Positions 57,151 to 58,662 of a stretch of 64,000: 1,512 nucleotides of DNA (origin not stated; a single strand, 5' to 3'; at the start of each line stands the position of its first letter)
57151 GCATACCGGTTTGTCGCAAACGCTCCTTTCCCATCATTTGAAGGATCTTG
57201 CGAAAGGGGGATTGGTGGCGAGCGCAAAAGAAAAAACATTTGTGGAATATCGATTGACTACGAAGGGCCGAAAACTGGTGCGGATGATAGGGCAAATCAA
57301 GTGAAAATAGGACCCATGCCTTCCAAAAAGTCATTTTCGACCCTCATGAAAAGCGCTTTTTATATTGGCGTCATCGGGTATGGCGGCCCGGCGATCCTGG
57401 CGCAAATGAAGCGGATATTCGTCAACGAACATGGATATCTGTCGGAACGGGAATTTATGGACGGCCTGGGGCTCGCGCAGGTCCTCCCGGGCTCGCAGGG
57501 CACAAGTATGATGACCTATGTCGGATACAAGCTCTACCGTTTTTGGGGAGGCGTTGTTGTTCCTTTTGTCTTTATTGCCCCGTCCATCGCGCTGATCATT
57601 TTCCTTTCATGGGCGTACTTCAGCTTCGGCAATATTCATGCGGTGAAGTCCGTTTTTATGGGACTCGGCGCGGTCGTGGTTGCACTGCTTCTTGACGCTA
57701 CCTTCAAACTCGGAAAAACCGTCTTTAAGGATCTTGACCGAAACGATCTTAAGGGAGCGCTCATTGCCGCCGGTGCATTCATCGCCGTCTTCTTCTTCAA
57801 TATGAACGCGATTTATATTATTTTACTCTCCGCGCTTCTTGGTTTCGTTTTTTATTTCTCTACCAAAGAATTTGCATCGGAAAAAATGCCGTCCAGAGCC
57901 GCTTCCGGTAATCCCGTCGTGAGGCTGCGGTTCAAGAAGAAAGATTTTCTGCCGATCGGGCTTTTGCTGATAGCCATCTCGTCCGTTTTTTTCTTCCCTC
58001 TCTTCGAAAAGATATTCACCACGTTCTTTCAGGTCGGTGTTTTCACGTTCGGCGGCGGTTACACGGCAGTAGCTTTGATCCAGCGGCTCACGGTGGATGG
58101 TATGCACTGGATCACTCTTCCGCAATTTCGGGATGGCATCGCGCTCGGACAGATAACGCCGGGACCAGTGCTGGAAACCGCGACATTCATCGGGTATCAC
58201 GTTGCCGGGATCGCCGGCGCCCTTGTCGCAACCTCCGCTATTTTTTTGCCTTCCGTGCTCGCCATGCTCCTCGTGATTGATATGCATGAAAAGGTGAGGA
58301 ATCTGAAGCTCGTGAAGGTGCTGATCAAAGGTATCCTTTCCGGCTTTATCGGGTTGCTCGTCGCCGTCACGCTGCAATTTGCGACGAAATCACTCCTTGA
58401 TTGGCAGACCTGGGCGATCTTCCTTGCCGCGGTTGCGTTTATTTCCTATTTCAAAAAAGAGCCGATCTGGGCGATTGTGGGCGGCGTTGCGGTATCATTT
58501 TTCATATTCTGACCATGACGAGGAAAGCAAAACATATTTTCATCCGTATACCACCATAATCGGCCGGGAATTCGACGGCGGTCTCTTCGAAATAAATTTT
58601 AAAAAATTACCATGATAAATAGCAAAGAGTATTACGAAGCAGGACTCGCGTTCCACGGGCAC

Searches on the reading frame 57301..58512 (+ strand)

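Call 54: search_protein_families(library=pfam, proteins=[window:57301-58512:+], max_evalue=0.0001)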
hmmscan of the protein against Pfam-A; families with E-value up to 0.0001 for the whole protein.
window:57301-58512:+ (403 aa): 1 family
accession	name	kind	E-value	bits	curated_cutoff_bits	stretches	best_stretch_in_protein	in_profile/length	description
PF02417.20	Chromate_transp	-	9.4e-81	270.2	28.6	2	237-398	2-164/166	Chromate transporter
